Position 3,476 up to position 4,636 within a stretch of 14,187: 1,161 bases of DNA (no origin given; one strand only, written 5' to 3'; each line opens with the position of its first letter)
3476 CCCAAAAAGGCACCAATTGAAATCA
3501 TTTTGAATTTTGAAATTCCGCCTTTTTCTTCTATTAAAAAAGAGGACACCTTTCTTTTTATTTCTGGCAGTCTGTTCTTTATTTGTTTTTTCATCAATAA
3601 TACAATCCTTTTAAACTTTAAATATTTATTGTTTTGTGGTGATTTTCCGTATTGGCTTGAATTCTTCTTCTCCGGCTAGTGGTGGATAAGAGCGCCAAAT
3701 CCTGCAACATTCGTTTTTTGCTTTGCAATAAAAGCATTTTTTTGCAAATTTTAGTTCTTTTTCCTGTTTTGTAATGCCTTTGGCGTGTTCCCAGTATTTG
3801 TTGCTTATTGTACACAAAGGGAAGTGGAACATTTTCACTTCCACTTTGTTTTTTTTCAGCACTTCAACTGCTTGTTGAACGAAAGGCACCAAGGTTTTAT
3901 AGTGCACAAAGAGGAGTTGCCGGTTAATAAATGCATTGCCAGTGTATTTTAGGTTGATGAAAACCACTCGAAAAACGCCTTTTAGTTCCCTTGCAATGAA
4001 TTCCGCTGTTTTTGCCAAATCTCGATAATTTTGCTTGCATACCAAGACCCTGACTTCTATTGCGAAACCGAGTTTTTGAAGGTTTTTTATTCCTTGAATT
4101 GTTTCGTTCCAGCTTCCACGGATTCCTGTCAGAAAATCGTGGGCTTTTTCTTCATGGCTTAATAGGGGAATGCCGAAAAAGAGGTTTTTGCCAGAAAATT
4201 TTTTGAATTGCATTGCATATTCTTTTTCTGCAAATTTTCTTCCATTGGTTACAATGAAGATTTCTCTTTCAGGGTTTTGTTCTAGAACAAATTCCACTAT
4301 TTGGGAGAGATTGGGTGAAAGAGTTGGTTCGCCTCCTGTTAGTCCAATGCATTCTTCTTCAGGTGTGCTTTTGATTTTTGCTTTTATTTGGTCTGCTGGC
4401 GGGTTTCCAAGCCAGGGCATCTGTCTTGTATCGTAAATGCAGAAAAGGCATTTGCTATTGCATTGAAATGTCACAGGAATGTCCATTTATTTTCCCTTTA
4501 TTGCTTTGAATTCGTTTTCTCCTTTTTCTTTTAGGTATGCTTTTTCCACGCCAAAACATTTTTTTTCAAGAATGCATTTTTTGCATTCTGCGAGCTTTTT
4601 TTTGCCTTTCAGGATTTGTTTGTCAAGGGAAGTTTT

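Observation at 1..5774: Expanded His-Xaa-Ser-type peptide-modification operon with four radical SAM enzymes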

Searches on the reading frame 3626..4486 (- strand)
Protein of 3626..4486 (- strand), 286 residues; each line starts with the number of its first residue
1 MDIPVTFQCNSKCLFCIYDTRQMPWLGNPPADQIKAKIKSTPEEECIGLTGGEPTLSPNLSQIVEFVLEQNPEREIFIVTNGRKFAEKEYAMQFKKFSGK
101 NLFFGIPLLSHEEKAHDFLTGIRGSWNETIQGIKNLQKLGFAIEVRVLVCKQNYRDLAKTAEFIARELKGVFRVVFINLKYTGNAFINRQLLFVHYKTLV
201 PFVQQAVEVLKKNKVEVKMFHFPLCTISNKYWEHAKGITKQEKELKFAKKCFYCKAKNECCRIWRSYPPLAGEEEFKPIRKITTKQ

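Call 7: search_protein_families(library=ncbifam, proteins=[window:3626-4486:-], max_evalue=0.01)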
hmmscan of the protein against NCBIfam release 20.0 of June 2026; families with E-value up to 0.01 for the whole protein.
window:3626-4486:- (286 aa): 41 families (the best 25 are shown)
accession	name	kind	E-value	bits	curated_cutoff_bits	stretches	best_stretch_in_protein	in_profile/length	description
TIGR03977.1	rSAM_pair_HxsC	equivalog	1.5e-61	207.8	267.9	1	5-264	31-289/292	His-Xaa-Ser system radical SAM maturase HxsC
NF038332.1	rSAM_rare_HxsC4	exception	8.5e-26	90.9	500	1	6-228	21-245/335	radical SAM protein HxsC4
TIGR04546.1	rSAM_ahbC_deAc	equivalog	6.6e-15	54.8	650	1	5-192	45-228/390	12,18-didecarboxysiroheme deacetylase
NF045702.1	rSAM_GDGT_ether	equivalog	1.2e-14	53.9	450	1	3-227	90-314/486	tetraether lipid synthase Tes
TIGR04054.1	rSAM_NirJ1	equivalog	1.2e-14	53.7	650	1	6-185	43-218/387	putative heme d1 biosynthesis radical SAM protein NirJ1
NF045646.2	rSAM_Se_TrsS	equivalog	6.6e-14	51.3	490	1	4-257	91-340/441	radical SAM (seleno)protein TrsS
NF049973.1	radical_Rv1681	equivalog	7.8e-14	51.3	380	1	6-165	79-235/326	Rv1681 family radical SAM protein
TIGR02668.1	moaA_archaeal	equivalog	1.3e-13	50.6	325.25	1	3-186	14-193/303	GTP 3',8-cyclase MoaA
TIGR02666.1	moaA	equivalog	2.7e-13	49.6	284.05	1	3-213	14-226/336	GTP 3',8-cyclase MoaA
TIGR04055.1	rSAM_NirJ2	equivalog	1.3e-12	47.9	500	1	6-218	7-212/326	putative heme d1 biosynthesis radical SAM protein NirJ2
NF001199.0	PRK00164.2-1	equivalog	4.7e-12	45.7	231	1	3-176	16-186/308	GTP 3',8-cyclase MoaA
TIGR04303.1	GeoRSP_rSAM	equivalog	5.6e-12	45.9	400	1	45-212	50-210/325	GeoRSP system radical SAM/SPASM protein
TIGR04251.1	SCM_rSAM_ScmF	equivalog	6.6e-12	45.5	400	1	8-159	13-164/353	SynChlorMet cassette radical SAM/SPASM protein ScmF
TIGR04545.1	rSAM_ahbD_hemeb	equivalog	1.1e-11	44.8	500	1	5-183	6-179/339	heme b synthase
NF050035.1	rSAM_WgK_link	exception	1.3e-11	44.1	650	1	1-234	11-236/367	radical SAM/SPASM peptide maturase WgkB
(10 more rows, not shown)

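Call 8: search_protein_families(library=pfam, proteins=[window:3626-4486:-], max_evalue=0.01)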
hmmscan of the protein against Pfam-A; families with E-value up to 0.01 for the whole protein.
window:3626-4486:- (286 aa): 2 families
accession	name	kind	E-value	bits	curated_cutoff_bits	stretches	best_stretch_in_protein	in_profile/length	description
PF04055.27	Radical_SAM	-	4.7e-20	72.9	29.5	1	3-164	1-166/166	Radical SAM superfamily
PF13353.11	Fer4_12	-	0.0023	18.7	22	1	8-87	14-96/137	4Fe-4S single cluster domain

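Call 16: find_encoding_contigs(protein=window:3626-4486:-, flank=10000, max_places=6)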
Protein window:3626-4486:- (286 aa): no gene with exactly this product is on record in the collection.

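Call 17: find_homologous_proteins(query=window:3626-4486:-, max_evalue=1e-10)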
Query window:3626-4486:- (286 aa): 416 proteins with E <= 1e-10 among 848 candidates; the best 120 are listed.
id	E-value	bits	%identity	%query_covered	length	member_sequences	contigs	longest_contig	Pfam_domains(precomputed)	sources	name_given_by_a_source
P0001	1.3e-193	660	100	100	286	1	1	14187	PF04055.28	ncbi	ncbi:MAG: radical SAM protein [Candidatus Diapherotrites archaeon]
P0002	2.8e-97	343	53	98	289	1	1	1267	PF04055.28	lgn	-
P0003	3.1e-95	337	54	98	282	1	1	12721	PF04055.28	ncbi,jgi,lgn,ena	-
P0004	6.5e-95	336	53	97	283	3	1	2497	PF04055.28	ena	-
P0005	8.2e-95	335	52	98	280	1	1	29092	PF04055.28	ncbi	ncbi:MAG: radical SAM protein [Candidatus Diapherotrites archaeon]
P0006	3.5e-94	333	54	99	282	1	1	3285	PF04055.28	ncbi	-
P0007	8.4e-94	332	51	97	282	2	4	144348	PF04055.28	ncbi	-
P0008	5.2e-93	329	53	98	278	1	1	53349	PF04055.28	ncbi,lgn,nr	ncbi:MAG: radical SAM protein [Candidatus Diapherotrites archaeon]|nr:radical SAM protein [Candidatu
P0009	7.8e-93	329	53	98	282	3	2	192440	PF04055.28,PF13353.12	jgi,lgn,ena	-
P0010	8.9e-91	322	50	98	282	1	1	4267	PF04055.28,PF13353.12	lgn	-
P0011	5.4e-90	320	49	98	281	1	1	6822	PF04055.28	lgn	-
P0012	2.0e-89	318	50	98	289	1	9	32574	PF04055.28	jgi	-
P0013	3.4e-89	317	56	89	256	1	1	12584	PF04055.28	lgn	-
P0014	1.5e-88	315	51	98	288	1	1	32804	PF04055.28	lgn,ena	-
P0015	3.8e-88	314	50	98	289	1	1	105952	PF04055.28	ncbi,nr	ncbi:MAG: radical SAM protein [Candidatus Diapherotrites archaeon]|nr:radical SAM protein [Candidatu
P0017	1.3e-87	312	51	98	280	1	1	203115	PF04055.28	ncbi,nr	ncbi:MAG: radical SAM protein [Candidatus Diapherotrites archaeon]|nr:radical SAM protein [Candidatu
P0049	1.6e-77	279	45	98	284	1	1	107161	PF04055.28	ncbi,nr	ncbi:MAG: radical SAM protein [Candidatus Aenigmarchaeota archaeon]|nr:radical SAM protein [Candidat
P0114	6.4e-60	221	37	98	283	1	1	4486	PF04055.28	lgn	-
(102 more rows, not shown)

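Call 18: find_encoding_contigs(protein=P0005, flank=10000, max_places=2)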
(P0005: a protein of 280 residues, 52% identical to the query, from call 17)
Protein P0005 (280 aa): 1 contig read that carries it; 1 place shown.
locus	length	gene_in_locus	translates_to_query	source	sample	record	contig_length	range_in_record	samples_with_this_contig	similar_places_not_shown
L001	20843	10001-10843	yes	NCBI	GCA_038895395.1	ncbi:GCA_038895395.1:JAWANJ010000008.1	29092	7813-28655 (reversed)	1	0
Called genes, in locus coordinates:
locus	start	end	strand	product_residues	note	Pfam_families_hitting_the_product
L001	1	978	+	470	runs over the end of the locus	PF27713:UCP018868 (faint), PF00437:T2SSE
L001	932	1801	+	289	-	PF00482:T2SSF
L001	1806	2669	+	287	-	PF00482:T2SSF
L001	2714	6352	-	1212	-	PF13750:Big_3_3 (faint)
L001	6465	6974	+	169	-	PF27806:HxsD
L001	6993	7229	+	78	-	-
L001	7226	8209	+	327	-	PF04055:Radical_SAM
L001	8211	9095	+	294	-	-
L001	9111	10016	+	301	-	PF04055:Radical_SAM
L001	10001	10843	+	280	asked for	PF04055:Radical_SAM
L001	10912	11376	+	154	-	-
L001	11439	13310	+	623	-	PF04055:Radical_SAM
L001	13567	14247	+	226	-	-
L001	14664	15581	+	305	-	PF13231:PMT_2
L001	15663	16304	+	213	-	-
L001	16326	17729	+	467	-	PF02310:B12-binding, PF04055:Radical_SAM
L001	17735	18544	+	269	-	PF00535:Glycos_transf_2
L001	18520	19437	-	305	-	PF01209:Ubie_methyltran, PF13489:Methyltransf_23, PF13847:Methyltransf_31, PF08241:Methyltransf_11, PF08242:Methyltransf_12, PF13649:Methyltransf_25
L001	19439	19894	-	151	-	-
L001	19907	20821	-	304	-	PF04055:Radical_SAM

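Call 19: find_encoding_contigs(protein=P0017, flank=10000, max_places=2)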
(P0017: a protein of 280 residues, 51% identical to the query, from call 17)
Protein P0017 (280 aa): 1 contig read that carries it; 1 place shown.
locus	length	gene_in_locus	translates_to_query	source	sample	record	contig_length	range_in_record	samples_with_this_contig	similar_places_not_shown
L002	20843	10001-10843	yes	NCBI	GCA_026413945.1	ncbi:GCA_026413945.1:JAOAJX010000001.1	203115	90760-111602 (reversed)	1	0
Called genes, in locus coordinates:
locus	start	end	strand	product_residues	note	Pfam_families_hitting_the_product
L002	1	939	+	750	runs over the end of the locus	PF00437:T2SSE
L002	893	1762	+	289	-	PF00482:T2SSF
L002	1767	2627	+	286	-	PF00482:T2SSF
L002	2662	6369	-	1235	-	PF13750:Big_3_3 (faint)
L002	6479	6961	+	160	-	PF27806:HxsD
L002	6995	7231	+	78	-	-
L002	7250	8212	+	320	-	PF04055:Radical_SAM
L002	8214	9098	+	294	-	-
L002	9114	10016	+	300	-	PF04055:Radical_SAM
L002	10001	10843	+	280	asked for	PF04055:Radical_SAM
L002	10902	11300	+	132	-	-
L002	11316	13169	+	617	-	PF04055:Radical_SAM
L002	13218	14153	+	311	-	-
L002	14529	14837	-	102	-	-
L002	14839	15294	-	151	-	-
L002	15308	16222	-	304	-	PF04055:Radical_SAM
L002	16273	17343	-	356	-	PF01478:Peptidase_A24, PF06819:Arc_PepC (weak)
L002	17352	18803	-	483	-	PF13186:SPASM (faint), PF04055:Radical_SAM, PF13353:Fer4_12 (weak)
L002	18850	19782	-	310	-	PF04055:Radical_SAM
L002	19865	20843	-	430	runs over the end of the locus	-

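Call 20: find_encoding_contigs(protein=P0049, flank=10000, max_places=2)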
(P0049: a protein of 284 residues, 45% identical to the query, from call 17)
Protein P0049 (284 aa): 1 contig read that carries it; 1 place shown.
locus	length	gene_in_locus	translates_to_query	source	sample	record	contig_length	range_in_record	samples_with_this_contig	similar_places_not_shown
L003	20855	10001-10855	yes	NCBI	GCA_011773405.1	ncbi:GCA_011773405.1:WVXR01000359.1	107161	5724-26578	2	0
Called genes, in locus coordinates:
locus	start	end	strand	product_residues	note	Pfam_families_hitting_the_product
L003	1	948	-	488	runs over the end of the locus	PF09852:DUF2079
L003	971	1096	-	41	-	-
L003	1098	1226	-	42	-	-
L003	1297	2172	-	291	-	PF04467:DUF483 (weak)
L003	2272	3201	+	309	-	PF04055:Radical_SAM, PF13353:Fer4_12 (faint)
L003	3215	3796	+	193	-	PF13489:Methyltransf_23, PF01209:Ubie_methyltran (weak), PF03848:TehB, PF13847:Methyltransf_31, PF08241:Methyltransf_11, PF08242:Methyltransf_12, PF13649:Methyltransf_25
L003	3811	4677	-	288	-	PF04055:Radical_SAM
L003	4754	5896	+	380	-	PF13353:Fer4_12, PF04055:Radical_SAM, PF13186:SPASM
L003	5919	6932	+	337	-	PF04467:DUF483 (weak)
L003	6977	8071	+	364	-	PF01478:Peptidase_A24 (weak), PF06819:Arc_PepC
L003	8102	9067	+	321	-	PF04055:Radical_SAM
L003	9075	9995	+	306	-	PF04055:Radical_SAM, PF02811:PHP (weak)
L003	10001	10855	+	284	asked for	PF04055:Radical_SAM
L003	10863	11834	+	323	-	PF04055:Radical_SAM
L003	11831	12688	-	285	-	PF04467:DUF483 (weak)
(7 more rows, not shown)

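Call 28: find_related_loci(query=window:3626-4486:-, collection=genome_contigs, flank=10000)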
Query window:3626-4486:- (286 aa) in genome_contigs; peptide patterns used: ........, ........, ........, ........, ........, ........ (x = any residue, [..] = any of these).
44 stretches matched a pattern; 1 encode a relative of the query (tblastn E <= 1e-3); 1 distinct loci.
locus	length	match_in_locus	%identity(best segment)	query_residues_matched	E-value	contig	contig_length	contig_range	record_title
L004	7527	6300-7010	22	3-221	6e-9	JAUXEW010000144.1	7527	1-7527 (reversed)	MAG: Desulfobacteraceae bacterium isolate CSMAG_2887 CSMAG_2887_k117_6142275_length_7527_cov_13.9825, whole genome shotg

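Call 30: find_related_loci(query=A1, collection=metagenome_contigs, flank=10000)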
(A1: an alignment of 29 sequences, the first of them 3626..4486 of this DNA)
Query A1 (286 aa) in metagenome_contigs; peptide patterns used: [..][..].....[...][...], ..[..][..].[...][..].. (x = any residue, [..] = any of these).
414 stretches matched a pattern; 215 encode a relative of the query (tblastn E <= 1e-3); the best 80 are kept; 80 distinct loci.
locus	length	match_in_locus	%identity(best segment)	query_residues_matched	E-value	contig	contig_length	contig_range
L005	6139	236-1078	54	1-281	2e-100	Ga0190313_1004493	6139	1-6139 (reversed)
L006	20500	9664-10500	53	1-279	8e-97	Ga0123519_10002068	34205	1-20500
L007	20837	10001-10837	53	1-279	1e-96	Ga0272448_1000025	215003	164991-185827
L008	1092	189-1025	50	1-279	5e-99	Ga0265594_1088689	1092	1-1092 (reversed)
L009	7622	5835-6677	49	1-279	3e-90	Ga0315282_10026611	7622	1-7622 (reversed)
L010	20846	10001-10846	49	1-280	1e-88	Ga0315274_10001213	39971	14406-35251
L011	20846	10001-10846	49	1-280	1e-88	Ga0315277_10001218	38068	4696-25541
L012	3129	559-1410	47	1-282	8e-87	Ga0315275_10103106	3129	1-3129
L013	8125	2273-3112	48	1-279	2e-84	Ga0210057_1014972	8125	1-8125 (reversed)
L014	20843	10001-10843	46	1-279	1e-84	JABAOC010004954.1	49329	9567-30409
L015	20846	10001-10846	45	2-281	2e-81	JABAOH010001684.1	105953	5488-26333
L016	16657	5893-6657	47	26-280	3e-79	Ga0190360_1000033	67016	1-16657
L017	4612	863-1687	43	1-280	6e-77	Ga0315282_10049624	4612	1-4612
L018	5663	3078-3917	43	2-279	1e-76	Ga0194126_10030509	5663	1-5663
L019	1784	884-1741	43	5-281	2e-79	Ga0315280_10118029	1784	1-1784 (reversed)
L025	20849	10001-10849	40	1-281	5e-72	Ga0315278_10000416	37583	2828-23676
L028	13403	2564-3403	41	2-279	9e-72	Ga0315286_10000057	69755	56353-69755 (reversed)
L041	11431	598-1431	35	3-280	3e-55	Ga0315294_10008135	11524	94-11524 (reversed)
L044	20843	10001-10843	32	1-280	4e-50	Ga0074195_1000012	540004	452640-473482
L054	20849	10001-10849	34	8-281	2e-41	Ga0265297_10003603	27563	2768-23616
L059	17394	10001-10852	30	1-278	3e-40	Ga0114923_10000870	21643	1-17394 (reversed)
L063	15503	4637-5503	33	1-281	5e-40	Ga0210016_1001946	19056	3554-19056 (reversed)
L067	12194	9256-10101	32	1-278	2e-39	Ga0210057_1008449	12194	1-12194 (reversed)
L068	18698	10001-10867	31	1-281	1e-39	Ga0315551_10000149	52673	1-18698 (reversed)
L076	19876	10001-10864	30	2-281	6e-39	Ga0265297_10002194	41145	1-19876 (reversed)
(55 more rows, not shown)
